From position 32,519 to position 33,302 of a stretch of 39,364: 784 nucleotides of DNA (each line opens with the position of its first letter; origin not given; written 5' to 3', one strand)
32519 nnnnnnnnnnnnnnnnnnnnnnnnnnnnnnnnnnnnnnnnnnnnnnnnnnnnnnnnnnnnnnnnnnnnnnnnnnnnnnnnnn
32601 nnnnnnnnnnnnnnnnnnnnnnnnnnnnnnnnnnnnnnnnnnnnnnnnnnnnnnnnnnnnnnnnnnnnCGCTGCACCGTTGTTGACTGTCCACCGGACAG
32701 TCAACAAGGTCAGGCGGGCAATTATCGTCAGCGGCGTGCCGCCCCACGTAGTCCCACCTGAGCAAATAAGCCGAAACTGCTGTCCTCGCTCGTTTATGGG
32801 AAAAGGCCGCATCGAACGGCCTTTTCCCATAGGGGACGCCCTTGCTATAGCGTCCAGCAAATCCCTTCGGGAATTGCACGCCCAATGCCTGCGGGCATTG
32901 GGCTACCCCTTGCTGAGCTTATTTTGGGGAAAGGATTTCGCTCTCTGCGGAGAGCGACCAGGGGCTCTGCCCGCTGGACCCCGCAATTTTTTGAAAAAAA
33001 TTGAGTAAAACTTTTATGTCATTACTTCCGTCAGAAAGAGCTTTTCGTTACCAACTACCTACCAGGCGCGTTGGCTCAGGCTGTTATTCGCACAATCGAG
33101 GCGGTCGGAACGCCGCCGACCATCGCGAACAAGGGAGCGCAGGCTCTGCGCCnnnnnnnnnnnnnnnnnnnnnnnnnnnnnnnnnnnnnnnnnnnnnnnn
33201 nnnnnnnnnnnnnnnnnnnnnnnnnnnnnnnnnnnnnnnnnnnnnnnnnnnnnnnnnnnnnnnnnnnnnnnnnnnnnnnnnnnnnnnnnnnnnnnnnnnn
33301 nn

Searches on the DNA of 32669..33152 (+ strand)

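Call 33: search_dna_similar(query=window:32669-33152:+, collection=plasmids, mode=distant, max_evalue=0.001)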
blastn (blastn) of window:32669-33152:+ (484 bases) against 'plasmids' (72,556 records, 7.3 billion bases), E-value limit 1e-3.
No match.

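Call 34: search_dna_similar(query=window:32669-33152:+, collection=phages, mode=distant, max_evalue=0.001)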
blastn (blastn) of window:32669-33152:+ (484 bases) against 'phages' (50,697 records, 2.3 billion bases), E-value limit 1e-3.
No match.
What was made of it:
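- Tried and rejected: No match (calls 33, 34).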
